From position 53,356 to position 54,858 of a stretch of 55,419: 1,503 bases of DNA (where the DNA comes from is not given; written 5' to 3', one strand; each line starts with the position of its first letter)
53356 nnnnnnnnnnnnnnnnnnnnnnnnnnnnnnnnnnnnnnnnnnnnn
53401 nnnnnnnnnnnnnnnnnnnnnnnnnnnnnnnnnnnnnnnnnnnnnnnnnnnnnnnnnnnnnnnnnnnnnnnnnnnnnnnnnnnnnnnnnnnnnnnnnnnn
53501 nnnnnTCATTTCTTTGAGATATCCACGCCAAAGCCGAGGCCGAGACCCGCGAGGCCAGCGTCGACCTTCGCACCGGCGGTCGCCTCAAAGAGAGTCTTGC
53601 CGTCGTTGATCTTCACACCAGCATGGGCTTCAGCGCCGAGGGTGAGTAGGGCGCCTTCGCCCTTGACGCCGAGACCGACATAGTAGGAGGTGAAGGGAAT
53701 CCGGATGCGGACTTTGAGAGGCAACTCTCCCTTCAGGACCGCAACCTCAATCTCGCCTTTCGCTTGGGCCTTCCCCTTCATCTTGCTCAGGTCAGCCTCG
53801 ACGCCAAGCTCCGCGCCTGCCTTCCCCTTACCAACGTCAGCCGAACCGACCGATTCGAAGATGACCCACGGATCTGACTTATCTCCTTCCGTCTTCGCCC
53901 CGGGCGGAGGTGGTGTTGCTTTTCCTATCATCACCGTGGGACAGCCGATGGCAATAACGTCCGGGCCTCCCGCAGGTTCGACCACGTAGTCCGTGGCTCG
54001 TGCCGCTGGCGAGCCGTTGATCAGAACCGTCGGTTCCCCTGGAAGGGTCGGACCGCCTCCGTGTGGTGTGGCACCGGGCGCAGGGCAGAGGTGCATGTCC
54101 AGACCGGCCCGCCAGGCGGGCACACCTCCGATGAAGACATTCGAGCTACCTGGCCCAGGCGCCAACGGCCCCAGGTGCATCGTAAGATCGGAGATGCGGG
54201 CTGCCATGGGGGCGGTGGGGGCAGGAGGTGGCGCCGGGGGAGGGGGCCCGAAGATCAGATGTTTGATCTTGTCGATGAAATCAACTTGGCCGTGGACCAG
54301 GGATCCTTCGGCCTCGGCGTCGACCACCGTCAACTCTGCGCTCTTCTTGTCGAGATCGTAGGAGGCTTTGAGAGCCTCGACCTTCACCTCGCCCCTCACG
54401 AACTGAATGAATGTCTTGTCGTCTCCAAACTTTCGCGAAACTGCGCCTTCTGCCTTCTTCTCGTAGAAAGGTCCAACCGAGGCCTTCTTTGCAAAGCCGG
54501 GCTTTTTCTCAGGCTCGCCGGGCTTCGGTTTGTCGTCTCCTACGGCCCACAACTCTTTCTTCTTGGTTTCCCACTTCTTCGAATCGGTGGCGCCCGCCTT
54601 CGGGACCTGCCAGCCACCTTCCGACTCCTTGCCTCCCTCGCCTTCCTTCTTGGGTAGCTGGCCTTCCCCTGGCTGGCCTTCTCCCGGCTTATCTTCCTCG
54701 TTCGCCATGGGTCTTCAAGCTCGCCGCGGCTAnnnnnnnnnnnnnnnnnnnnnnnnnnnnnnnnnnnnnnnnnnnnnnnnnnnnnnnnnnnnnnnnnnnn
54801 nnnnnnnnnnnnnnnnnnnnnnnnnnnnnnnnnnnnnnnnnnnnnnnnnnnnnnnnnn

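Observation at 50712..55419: Orphan T6SS cargo island 2: vgrG2 - extended PAAR - tandem DcrB/Eag-like protein - two membrane proteins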

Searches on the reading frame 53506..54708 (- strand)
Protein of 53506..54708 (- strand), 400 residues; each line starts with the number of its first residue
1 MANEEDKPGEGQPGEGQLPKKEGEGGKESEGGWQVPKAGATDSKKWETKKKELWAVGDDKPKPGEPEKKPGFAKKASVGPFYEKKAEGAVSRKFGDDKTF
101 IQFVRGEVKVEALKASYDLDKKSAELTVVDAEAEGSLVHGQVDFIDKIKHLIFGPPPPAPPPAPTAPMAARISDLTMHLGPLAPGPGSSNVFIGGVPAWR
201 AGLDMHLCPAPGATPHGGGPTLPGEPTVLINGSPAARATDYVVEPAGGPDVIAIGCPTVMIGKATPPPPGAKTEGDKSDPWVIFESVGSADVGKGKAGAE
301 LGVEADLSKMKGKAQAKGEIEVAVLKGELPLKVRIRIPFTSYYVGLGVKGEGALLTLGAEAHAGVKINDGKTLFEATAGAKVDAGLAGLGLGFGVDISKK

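Call 5: search_protein_families(library=pfam, proteins=[window:53506-54708:-], max_evalue=1)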
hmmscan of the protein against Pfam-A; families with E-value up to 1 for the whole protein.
window:53506-54708:- (400 aa): 1 family
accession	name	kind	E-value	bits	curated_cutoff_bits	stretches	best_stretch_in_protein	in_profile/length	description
PF05488.18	PAAR_motif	-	2.8e-13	50.3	27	2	212-262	2-51/70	PAAR motif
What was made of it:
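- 53506..54708 (-): PAAR protein, 400 aa: disordered Lys/Glu/Gly/Pro-rich head, split beta-domain, PAAR cone. PF05488 50.3 bits (call 5).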

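Call 6: search_protein_families(library=ncbifam, proteins=[window:53506-54708:-], max_evalue=1)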
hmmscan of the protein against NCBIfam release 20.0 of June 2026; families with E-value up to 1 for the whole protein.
window:53506-54708:- (400 aa): 1 family
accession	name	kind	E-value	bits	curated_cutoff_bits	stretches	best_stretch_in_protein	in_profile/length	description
NF033420.0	T6SS_PAAR_dom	equivalog_domain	7.5e-06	26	124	1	187-243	25-80/94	type VI secretion system PAAR protein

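Call 8: search_solved_structures(query=window:53506-54708:-, max_evalue=1, show_alignments=2)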
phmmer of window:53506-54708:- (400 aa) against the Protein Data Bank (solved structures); distinct sequences matched with E-value up to 1: 5.
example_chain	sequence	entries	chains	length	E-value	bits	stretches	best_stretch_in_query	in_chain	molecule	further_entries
7pq5_L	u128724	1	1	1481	1.7e-05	27.4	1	172-263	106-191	Tre23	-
9rce_c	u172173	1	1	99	0.00024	23.7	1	176-262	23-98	SalCis10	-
4jiw_D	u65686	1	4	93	0.0014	21.1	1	167-260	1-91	Putative uncharacterized protein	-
8gra_J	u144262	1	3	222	0.025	17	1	206-262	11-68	Type VI secretion system spike protein Paar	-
4jiv_D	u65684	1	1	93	0.095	15.1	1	182-242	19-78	Putative uncharacterized protein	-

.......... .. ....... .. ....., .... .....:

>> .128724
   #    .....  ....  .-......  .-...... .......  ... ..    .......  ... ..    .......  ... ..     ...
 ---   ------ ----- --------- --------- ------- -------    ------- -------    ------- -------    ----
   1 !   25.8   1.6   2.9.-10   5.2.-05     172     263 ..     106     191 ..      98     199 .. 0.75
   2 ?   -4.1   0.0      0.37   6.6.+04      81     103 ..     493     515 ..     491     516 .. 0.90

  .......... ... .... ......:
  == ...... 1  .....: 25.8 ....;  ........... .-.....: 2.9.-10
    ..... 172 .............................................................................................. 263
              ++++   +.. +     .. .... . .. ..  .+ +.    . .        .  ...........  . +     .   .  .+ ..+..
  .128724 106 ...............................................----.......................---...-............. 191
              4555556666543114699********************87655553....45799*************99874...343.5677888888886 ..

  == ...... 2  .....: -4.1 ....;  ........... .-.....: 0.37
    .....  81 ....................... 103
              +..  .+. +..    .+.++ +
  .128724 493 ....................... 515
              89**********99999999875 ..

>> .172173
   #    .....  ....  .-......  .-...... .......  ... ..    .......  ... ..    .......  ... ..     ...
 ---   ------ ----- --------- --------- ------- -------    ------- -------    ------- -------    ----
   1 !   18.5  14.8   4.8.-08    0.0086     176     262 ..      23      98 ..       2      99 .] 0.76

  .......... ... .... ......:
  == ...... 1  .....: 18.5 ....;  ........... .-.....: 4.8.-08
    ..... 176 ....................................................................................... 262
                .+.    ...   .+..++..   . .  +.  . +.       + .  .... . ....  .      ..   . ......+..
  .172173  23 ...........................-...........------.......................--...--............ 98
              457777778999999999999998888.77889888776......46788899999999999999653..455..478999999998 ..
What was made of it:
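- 53506..54708 (-): PDB PAAR chains match (call 8).
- On PAAR (PF05488): Aligns to the PAAR part of Tre23 (7pq5), to 4jiw and to SalCis10 (call 8).
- Checked: PAAR identity: PF05488 at 50.3 bits (cut-off 27), and matches to PAAR chains in the PDB (Tre23 7pq5, 4jiw, SalCis10) over aa 167-263 (calls 5, 8).
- PAAR cone at aa 166-264 (calls 5, 8).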

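Call 10: find_encoding_contigs(protein=window:53506-54708:-, flank=10000, max_places=6)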
Protein window:53506-54708:- (400 aa): 21 contigs read that carry it; 6 places shown.
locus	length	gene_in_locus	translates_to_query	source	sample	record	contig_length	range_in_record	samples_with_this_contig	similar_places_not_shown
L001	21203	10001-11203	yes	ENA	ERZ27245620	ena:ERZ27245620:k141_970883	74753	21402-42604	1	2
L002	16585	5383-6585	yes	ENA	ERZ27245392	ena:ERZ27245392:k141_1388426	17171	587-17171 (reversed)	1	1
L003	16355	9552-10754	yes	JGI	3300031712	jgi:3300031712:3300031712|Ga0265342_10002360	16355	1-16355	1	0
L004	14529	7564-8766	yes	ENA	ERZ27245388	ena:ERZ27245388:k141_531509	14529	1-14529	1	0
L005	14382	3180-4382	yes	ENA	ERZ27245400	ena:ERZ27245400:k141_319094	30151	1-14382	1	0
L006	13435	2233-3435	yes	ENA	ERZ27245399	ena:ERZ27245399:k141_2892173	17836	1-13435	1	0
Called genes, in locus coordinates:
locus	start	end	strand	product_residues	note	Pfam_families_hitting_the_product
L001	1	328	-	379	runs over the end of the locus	PF25973:BSH_CzcB, PF25954:Beta-barrel_RND_2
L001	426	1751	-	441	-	PF07642:BBP2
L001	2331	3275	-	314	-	PF00158:Sigma54_activat (faint), PF14532:Sigma54_activ_2, PF25601:AAA_lid_14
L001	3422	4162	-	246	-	PF00072:Response_reg, PF00486:Trans_reg_C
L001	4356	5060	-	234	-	PF00072:Response_reg, PF00486:Trans_reg_C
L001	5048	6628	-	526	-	PF13493:DUF4118, PF00512:HisKA, PF02518:HATPase_c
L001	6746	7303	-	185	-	-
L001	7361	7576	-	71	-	-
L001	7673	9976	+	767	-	PF05954:Phage_GPD, PF04717:Phage_base_V, PF20093:DUF6484 (weak), PF22178:Gp5_trimer_C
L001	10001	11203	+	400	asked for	PF05488:PAAR_motif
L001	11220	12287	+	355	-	-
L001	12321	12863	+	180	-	-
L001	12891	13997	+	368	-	-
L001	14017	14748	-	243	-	-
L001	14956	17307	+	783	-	PF05954:Phage_GPD, PF04717:Phage_base_V, PF20093:DUF6484 (faint), PF22178:Gp5_trimer_C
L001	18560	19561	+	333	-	PF05488:PAAR_motif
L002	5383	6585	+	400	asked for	PF05488:PAAR_motif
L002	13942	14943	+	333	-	PF05488:PAAR_motif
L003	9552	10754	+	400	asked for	PF05488:PAAR_motif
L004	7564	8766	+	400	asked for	PF05488:PAAR_motif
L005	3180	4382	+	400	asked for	PF05488:PAAR_motif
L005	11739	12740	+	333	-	PF05488:PAAR_motif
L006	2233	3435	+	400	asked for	PF05488:PAAR_motif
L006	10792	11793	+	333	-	PF05488:PAAR_motif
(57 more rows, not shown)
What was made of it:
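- On T6SS VgrG (TssI): The full 767-aa gene on the parent contig has all three Pfam domains (call 10).
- Checked: The full gene is 767 aa on the parent contig, with Phage_GPD, Phage_base_V and Gp5_trimer_C (call 10).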

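Call 21: find_homologous_proteins(query=window:53506-54708:-, max_evalue=1e-10)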
Query window:53506-54708:- (400 aa): 88 proteins with E <= 1e-10 among 8000 candidates.
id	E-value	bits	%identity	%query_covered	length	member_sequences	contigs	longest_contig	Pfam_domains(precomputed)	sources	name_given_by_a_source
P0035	6.4e-260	880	100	100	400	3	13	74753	PF05488.19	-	-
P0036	4.2e-191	654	74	100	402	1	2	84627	PF05488.19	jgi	jgi:uncharacterized Zn-binding protein involved in type VI secretion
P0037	6.0e-190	650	76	100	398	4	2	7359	PF05488.19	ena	-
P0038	2.6e-178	612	72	100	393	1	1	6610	PF05488.19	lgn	-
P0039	2.3e-174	599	70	100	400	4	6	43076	PF05488.19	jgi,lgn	jgi:uncharacterized Zn-binding protein involved in type VI secretion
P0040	6.1e-128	446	56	99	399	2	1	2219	PF05488.19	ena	-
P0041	1.2e-124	435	59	92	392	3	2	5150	PF05488.19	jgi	-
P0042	8.2e-123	429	63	82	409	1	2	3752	PF05488.19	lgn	-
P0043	1.8e-122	428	56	98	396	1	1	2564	PF05488.19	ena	-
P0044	1.5e-121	425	69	71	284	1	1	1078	PF05488.19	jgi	jgi:uncharacterized Zn-binding protein involved in type VI secretion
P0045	3.7e-121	423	57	98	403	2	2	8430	PF05488.19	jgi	-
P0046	7.4e-118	412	56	93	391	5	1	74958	PF05488.19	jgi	-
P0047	1.2e-116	409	60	81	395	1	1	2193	PF05488.19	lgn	-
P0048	1.5e-115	405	57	90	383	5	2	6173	PF05488.19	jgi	-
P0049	2.6e-112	394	56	81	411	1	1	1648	PF05488.19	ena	-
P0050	1.4e-109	385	55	92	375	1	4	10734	PF05488.19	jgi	jgi:uncharacterized Zn-binding protein involved in type VI secretion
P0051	2.9e-109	384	54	94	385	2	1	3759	PF05488.19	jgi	-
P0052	6.5e-109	383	56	86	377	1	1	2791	PF05488.19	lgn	-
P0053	4.2e-107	377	57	80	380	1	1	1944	PF05488.19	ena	-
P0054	2.1e-106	375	52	95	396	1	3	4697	PF05488.19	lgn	-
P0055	1.3e-105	372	53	100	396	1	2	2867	PF05488.19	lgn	-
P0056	2.8e-104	368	56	88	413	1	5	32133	PF05488.19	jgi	jgi:uncharacterized Zn-binding protein involved in type VI secretion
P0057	9.5e-104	366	53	86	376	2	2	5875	PF05488.19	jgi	jgi:uncharacterized Zn-binding protein involved in type VI secretion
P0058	2.8e-103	364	56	85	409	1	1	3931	PF05488.19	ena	-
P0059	7.4e-101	356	59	75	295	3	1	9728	PF05488.19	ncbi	-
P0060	1.8e-99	352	56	77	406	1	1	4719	PF05488.19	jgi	jgi:uncharacterized Zn-binding protein involved in type VI secretion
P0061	1.5e-98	349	52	87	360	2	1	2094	PF05488.19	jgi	jgi:uncharacterized Zn-binding protein involved in type VI secretion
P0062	1.7e-98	349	53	88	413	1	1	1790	PF05488.19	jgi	jgi:uncharacterized Zn-binding protein involved in type VI secretion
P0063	4.4e-97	344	53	82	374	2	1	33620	PF05488.19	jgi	jgi:uncharacterized Zn-binding protein involved in type VI secretion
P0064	5.3e-97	344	53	81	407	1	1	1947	PF05488.19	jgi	jgi:uncharacterized Zn-binding protein involved in type VI secretion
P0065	9.5e-97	343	53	86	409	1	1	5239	PF05488.19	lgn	-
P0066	8.4e-95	337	48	97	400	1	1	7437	PF05488.19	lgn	-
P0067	6.9e-94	334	49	92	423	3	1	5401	PF05488.19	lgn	-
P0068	6.1e-92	327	55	76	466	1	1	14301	PF05488.19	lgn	-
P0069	7.1e-92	327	48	91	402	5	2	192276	PF05488.19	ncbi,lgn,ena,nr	ncbi:MAG TPA: PAAR domain-containing protein [Polyangiales bacterium]|nr:PAAR domain-containing prot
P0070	1.9e-91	325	58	75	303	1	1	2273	PF05488.19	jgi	jgi:uncharacterized Zn-binding protein involved in type VI secretion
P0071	5.6e-91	324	66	65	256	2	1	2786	PF05488.19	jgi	jgi:uncharacterized Zn-binding protein involved in type VI secretion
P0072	7.9e-91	323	47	90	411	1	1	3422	PF05488.19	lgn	-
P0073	2.3e-90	322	51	83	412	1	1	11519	PF05488.19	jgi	jgi:uncharacterized Zn-binding protein involved in type VI secretion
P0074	2.4e-90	322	52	82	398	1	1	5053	PF05488.19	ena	-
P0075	4.9e-90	321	48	96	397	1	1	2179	PF05488.19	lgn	-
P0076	1.7e-88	316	47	93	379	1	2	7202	PF05488.19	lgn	-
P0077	4.4e-88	314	47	93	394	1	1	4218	PF05488.19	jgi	jgi:uncharacterized Zn-binding protein involved in type VI secretion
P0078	9.5e-88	313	49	83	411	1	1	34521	PF05488.19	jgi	jgi:uncharacterized Zn-binding protein involved in type VI secretion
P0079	1.2e-87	313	50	83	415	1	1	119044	PF05488.19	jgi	jgi:uncharacterized Zn-binding protein involved in type VI secretion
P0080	1.1e-86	310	46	95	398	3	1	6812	PF05488.19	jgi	jgi:uncharacterized Zn-binding protein involved in type VI secretion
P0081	1.6e-86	309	47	86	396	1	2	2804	PF05488.19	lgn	-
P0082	4.1e-86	308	49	88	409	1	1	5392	PF05488.19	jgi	jgi:uncharacterized Zn-binding protein involved in type VI secretion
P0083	9.8e-85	303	46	91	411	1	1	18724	PF05488.19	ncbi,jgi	jgi:uncharacterized Zn-binding protein involved in type VI secretion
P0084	1.9e-83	299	51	75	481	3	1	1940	PF05488.19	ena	-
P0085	2.6e-83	299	49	85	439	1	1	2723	PF05488.19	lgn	-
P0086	4.0e-83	298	47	94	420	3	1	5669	PF05488.19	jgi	jgi:uncharacterized Zn-binding protein involved in type VI secretion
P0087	2.2e-82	296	47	91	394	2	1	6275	PF05488.19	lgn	-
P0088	1.6e-81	293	46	89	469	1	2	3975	PF05488.19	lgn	-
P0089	3.6e-81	292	52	75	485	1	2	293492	PF05488.19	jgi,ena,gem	-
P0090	1.0e-80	290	47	84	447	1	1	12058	PF05488.19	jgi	jgi:uncharacterized Zn-binding protein involved in type VI secretion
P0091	1.7e-80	289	50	77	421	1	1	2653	PF05488.19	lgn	-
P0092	2.8e-80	289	47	86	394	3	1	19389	PF05488.19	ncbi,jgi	jgi:uncharacterized Zn-binding protein involved in type VI secretion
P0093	6.9e-80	287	46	93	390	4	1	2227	PF05488.19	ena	-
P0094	2.7e-79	285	45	91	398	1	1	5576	PF05488.19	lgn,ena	-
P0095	7.4e-79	284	47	86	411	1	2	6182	PF05488.19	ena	-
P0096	1.1e-78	284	53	76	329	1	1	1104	PF05488.19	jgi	jgi:uncharacterized Zn-binding protein involved in type VI secretion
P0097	6.6e-78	281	44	95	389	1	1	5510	PF05488.19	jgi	jgi:uncharacterized Zn-binding protein involved in type VI secretion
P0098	1.0e-77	280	44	86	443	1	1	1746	PF05488.19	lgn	-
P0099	4.2e-76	275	49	78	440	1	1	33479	PF05488.19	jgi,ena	-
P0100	9.0e-76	274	45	86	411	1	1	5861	PF05488.19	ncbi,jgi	ncbi:MAG: hypothetical protein RL701_1409 [Pseudomonadota bacterium]|jgi:uncharacterized Zn-binding 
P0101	3.3e-74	269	45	88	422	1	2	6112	PF05488.19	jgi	jgi:uncharacterized Zn-binding protein involved in type VI secretion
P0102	8.6e-74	267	50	72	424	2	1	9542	PF05488.19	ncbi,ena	-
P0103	1.6e-73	266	46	83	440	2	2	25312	PF05488.19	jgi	jgi:uncharacterized Zn-binding protein involved in type VI secretion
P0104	3.2e-73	265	46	86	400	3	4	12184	PF05488.19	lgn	-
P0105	3.4e-73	265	53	65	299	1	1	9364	PF05488.19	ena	-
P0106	5.0e-72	262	45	94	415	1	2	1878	PF05488.19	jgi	jgi:uncharacterized Zn-binding protein involved in type VI secretion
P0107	6.1e-72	261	46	78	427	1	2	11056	PF05488.19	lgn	-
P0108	1.1e-67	247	44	83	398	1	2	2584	PF05488.19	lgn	-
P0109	1.3e-67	247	50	67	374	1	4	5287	PF05488.19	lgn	-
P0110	1.1e-66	244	37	94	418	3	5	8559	PF05488.19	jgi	jgi:uncharacterized Zn-binding protein involved in type VI secretion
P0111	8.7e-66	241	54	52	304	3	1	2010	PF05488.19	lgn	-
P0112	7.5e-59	218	47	73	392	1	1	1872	PF05488.19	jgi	jgi:uncharacterized Zn-binding protein involved in type VI secretion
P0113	2.0e-57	213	50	59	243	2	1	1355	PF05488.19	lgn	-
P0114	7.6e-57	212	40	95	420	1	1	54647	PF05488.19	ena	-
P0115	9.9e-55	205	40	81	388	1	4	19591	PF05488.19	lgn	-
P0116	7.4e-41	159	38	89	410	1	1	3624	PF05488.19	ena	-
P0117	2.6e-37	147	44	61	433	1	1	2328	PF05488.19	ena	-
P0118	1.6e-36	145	34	82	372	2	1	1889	PF05488.19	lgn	-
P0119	3.3e-19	88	48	19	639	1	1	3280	PF26363.2,PF05488.19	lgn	-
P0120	8.5e-15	73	54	23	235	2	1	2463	PF05488.19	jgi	jgi:uncharacterized Zn-binding protein involved in type VI secretion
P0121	1.1e-13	69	49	19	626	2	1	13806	PF26363.2,PF05488.19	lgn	-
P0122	8.2e-13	66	51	19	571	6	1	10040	PF05488.19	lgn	-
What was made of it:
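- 53506..54708 (-): About 84 full-length homologue clusters (call 21).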

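Call 32: predict_structure(alignment_id=A2)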
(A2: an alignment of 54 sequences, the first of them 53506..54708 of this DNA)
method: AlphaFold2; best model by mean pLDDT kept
length: 400 residues; sequences in the alignment: 54
mean_pLDDT: 74.3   pTM: 0.53
mean pLDDT of the five models: 74.3, 70.9, 70.8, 66.0, 55.3
residues with pLDDT >= 90: 98; 70-90: 199; 50-70: 30; < 50: 73
segments of 3 or more residues with pLDDT < 50: 1-73
pLDDT, mean of each block of 10 residues (from residue 1): 34 33 31 28 26 30 42 60 72 66 77 78 82 80 79 77 85 92 90 96 88 78 93 94 89 93 74 66 86 83 86 87 85 90 91 85 88 89 82 90
secondary structure, 60 per line:
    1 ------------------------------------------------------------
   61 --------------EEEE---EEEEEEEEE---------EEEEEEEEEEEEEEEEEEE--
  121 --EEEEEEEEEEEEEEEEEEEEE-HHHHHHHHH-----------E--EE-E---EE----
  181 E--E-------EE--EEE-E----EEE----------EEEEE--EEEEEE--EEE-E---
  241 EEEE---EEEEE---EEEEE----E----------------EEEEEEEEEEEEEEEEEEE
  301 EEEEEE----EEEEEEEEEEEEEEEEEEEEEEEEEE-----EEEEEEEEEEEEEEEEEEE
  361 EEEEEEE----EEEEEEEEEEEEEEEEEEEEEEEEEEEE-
elements in order: E75-78 E82-90 E100-118 E123-143 H145-153 E196-198 E205-207 E218-222 E225-230 E233-235 E241-244 E248-252 E256-260 E282-306 E311-336 E342-367 E372-399
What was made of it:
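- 53506..54708 (-): AF2 model (call 32).
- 54487..54708 (-): aa 1-74: predicted disordered, charged N-terminal region (composition conserved, sequence not). pLDDT below 50 for aa 1-73 (call 32).
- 54235..54486 (-): aa 75-158: N-terminal half of the beta-domain (strands 82-90, 100-118, 123-143, helix 145-153), followed by a Pro-rich linker. AF2 secondary structure, pLDDT 60-82 (call 32).
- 53509..53883 (-): aa 276-400: C-terminal half of the beta-domain, with four strands of about 25 residues (282-306, 311-336, 342-367, 372-399) that are Gly/Ala-rich on one face. AF2 pLDDT 83-91 (call 32).
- Long-strand beta segments on both sides of the cone, pLDDT 77-91 (call 32).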
